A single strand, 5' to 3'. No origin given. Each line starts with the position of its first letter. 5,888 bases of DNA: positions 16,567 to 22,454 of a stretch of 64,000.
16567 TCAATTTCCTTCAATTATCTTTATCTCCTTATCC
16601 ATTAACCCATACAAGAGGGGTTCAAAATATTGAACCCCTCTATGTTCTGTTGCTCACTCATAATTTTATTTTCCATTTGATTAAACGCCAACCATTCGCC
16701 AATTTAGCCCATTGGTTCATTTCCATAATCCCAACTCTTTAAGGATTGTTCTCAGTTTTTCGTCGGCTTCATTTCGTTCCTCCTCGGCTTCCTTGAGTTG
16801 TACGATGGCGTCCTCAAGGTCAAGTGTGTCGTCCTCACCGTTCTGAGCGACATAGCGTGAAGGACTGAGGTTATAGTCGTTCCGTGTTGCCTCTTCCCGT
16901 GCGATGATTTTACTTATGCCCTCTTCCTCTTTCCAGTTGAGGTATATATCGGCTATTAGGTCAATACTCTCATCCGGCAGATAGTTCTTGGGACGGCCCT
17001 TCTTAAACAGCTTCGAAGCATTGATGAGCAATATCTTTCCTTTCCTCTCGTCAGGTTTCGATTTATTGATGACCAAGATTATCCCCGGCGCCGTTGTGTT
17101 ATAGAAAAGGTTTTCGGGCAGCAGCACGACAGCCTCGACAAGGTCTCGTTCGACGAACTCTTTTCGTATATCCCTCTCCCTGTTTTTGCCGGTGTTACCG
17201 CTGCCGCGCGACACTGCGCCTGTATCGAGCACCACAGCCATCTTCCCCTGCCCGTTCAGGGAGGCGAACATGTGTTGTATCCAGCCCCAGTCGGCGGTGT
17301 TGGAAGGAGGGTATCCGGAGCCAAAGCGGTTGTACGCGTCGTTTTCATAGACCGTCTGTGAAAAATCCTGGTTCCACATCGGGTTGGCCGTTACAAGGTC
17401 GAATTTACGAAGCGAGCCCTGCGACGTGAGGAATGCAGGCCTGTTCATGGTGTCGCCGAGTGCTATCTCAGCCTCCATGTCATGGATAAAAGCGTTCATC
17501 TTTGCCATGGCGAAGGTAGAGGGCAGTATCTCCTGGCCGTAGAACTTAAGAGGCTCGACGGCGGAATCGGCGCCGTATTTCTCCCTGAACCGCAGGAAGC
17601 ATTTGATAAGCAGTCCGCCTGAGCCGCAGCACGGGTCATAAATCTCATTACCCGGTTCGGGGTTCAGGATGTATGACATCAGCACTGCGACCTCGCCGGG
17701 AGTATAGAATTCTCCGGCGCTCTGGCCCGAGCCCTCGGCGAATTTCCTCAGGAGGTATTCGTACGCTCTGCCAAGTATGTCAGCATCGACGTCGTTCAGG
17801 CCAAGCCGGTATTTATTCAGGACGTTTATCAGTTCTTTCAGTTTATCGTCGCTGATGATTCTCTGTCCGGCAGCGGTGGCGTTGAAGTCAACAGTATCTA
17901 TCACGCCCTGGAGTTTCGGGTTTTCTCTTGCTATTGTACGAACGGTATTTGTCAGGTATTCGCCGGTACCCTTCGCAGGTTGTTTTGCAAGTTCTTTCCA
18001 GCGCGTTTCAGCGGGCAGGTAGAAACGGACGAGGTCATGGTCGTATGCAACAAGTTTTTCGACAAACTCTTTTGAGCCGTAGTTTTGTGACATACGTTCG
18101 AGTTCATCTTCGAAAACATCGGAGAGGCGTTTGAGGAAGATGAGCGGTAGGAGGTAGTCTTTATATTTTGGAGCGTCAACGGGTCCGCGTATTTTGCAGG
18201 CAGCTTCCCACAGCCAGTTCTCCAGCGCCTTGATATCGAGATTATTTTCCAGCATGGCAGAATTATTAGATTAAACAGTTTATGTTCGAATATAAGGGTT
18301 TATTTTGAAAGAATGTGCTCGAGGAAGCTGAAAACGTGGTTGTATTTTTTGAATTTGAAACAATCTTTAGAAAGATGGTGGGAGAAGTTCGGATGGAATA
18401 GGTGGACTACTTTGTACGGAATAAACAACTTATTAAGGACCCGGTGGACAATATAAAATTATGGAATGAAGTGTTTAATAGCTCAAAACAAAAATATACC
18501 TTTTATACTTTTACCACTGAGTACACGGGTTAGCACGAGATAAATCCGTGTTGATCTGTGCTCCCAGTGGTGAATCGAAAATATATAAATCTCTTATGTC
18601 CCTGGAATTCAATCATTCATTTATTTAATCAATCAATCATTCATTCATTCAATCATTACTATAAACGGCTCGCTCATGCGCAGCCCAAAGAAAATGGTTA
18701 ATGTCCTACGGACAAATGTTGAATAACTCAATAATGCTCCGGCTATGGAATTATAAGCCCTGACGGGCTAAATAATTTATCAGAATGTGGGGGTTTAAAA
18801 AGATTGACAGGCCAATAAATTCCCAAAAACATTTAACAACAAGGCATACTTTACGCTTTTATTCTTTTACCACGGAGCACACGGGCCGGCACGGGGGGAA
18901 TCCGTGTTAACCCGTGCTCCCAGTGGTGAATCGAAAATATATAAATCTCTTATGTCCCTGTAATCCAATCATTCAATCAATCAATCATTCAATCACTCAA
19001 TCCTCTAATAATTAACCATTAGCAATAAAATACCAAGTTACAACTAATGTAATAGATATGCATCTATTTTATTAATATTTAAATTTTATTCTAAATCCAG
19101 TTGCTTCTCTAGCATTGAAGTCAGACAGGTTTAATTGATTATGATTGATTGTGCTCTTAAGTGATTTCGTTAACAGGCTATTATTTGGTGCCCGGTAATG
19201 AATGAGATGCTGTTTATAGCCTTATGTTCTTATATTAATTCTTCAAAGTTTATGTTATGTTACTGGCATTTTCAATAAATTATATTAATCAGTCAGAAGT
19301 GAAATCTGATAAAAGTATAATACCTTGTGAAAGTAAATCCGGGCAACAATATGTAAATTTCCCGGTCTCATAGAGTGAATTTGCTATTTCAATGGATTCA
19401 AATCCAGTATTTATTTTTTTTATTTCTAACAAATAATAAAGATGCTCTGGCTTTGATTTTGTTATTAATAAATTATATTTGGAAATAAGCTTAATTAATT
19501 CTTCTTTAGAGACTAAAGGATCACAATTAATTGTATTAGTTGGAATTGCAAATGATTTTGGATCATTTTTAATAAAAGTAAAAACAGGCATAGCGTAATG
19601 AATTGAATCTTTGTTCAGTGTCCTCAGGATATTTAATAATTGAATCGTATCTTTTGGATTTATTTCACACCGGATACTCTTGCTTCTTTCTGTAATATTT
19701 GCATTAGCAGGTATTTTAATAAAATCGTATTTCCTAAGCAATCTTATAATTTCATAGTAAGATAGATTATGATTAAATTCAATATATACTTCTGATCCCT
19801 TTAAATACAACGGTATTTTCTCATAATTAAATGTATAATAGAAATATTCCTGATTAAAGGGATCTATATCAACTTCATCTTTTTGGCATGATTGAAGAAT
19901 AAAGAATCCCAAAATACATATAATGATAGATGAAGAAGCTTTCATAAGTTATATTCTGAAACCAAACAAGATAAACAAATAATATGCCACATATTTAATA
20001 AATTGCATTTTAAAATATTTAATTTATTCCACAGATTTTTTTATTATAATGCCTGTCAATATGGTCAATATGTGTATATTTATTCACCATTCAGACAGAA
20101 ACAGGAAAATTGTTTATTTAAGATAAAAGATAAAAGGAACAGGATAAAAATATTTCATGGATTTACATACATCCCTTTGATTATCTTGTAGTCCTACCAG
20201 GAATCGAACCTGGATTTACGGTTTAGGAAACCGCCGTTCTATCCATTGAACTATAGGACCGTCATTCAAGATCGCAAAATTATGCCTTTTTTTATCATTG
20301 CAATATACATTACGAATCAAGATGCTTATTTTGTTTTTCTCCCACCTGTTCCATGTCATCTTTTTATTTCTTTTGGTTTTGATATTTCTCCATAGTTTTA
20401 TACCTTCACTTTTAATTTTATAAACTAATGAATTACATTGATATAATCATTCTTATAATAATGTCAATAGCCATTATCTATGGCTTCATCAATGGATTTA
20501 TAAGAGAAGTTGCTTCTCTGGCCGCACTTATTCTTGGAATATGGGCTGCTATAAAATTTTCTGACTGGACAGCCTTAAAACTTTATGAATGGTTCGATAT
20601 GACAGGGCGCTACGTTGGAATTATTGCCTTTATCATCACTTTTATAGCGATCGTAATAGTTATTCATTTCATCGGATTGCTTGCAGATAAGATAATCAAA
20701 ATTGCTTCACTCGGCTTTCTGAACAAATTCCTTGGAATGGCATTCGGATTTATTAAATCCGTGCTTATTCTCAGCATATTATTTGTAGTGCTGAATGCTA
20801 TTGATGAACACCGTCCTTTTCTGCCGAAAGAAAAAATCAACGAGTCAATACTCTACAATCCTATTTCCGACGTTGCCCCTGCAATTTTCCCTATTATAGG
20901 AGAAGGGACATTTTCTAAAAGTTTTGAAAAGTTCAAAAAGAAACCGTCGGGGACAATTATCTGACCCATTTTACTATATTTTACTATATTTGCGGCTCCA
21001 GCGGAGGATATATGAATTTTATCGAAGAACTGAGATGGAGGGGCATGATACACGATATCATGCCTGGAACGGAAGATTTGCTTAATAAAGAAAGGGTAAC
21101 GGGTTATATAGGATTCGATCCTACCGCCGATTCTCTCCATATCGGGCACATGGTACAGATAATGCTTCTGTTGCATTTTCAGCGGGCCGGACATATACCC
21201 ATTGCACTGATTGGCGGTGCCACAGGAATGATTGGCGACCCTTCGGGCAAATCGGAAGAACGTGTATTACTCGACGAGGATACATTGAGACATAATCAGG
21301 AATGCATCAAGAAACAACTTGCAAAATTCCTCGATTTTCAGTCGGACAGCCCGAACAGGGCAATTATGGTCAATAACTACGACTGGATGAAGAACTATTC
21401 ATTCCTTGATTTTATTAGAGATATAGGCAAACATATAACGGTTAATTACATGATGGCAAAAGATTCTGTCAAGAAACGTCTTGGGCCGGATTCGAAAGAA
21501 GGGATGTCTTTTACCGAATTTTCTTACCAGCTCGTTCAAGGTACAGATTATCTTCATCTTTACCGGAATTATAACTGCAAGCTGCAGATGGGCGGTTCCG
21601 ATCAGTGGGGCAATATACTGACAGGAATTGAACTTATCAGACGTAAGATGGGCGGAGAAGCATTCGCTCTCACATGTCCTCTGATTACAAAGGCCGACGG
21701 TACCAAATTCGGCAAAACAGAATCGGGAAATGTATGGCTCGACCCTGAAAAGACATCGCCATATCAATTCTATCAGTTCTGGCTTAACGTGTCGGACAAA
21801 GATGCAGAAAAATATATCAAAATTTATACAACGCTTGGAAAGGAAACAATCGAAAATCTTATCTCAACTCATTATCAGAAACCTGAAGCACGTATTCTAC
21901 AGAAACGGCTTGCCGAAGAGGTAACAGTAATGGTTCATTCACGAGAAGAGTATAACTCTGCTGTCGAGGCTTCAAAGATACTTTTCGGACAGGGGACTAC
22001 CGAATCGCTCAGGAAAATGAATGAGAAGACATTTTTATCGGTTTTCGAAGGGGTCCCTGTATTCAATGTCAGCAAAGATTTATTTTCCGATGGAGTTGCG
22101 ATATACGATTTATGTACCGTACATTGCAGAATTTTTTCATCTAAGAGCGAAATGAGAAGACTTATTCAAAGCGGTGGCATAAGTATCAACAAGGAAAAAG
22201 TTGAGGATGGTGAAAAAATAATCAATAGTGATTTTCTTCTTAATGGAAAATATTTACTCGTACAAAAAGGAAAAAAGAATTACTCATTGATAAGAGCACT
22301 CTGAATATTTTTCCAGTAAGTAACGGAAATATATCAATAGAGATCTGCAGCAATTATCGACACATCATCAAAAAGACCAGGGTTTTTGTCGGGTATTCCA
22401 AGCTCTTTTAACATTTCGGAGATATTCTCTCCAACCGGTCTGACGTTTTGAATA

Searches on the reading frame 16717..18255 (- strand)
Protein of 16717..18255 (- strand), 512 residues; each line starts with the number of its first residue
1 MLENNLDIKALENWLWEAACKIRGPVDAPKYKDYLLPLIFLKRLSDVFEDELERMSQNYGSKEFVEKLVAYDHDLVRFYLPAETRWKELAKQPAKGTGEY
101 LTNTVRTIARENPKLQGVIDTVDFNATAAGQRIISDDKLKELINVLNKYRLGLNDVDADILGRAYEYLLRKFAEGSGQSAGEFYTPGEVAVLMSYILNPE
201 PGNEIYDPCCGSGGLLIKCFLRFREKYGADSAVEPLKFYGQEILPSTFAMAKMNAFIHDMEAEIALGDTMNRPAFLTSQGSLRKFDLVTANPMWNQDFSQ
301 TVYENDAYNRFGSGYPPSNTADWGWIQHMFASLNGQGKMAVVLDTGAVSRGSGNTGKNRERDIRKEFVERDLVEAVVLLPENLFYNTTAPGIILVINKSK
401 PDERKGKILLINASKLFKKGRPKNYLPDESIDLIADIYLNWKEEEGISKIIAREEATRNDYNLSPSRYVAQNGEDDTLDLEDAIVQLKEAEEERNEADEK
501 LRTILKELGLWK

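Call 11: search_protein_families(library=pfam, proteins=[window:16717-18255:-], max_evalue=0.01)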
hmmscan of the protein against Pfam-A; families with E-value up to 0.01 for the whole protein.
window:16717-18255:- (512 aa): 3 families
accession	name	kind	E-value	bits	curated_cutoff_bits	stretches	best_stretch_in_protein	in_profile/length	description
PF02384.22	N6_Mtase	-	5.7e-92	308.8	20.4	1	157-475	2-309/311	N-6 DNA Methylase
PF12161.14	HsdM_N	-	4e-25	89.4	24.5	1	11-144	1-133/135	HsdM N-terminal domain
PF01170.24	UPF0020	-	4.1e-05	23.8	22.3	1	190-316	17-153/197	RMKL-like, methyltransferase domain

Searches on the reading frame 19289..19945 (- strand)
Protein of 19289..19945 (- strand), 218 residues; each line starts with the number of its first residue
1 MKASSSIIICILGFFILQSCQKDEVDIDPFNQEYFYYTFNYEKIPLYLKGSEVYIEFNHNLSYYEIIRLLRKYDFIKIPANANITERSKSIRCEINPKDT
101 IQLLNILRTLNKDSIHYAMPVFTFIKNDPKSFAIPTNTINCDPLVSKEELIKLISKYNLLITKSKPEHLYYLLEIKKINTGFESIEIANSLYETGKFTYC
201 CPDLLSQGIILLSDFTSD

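Call 11: search_protein_families(library=pfam, proteins=[window:19289-19945:-], max_evalue=0.01)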
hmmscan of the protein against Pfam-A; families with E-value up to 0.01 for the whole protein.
window:19289-19945:- (218 aa): 1 family
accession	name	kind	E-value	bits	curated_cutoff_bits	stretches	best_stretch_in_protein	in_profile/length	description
PF11116.13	DUF2624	-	0.0038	18.4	24.7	0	145-183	15-53/83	Protein of unknown function (DUF2624)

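Call 91: search_protein_families(library=pfam, proteins=[window:19289-19945:-], max_evalue=0.5)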
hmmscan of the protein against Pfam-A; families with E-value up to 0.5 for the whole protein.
window:19289-19945:- (218 aa): 3 families
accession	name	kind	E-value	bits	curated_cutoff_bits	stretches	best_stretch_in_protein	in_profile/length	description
PF11116.13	DUF2624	-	0.0038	18.4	24.7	1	145-183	15-53/83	Protein of unknown function (DUF2624)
PF09302.16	XLF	-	0.21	12.3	24.6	0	82-112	43-73/115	XLF N-terminal domain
PF10764.14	Gin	-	0.36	11.3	27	0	9-37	12-40/45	Inhibitor of sigma-G Gin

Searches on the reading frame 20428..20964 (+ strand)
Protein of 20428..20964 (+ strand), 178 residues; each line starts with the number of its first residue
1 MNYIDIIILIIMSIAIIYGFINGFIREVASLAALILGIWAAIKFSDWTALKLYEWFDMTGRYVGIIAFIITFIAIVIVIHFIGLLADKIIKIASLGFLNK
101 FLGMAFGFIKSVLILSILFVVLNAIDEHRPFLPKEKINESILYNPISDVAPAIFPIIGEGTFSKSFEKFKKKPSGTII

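Call 11: search_protein_families(library=pfam, proteins=[window:20428-20964:+], max_evalue=0.01)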
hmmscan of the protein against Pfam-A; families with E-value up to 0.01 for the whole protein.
window:20428-20964:+ (178 aa): 1 family
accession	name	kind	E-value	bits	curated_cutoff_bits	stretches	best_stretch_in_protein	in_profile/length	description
PF02674.22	Colicin_V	-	3.4e-31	108.6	29.3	1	4-150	1-143/144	Colicin V production protein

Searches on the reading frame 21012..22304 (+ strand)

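Call 11: search_protein_families(library=pfam, proteins=[window:21012-22304:+], max_evalue=0.01)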
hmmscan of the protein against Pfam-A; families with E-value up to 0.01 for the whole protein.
window:21012-22304:+ (430 aa): 3 families
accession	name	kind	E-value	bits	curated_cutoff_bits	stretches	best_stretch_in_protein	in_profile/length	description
PF00579.31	tRNA-synt_1b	-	2.9e-81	273.5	21.1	1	26-325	3-291/292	tRNA synthetases class I (W and Y)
PF22421.1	SYY_C-terminal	-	1e-14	54.6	27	1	344-427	5-83/83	Tyrosine--tRNA ligase SYY-like C-terminal domain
PF01479.30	S4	-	6.5e-05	23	22.8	1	375-403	13-41/48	S4 domain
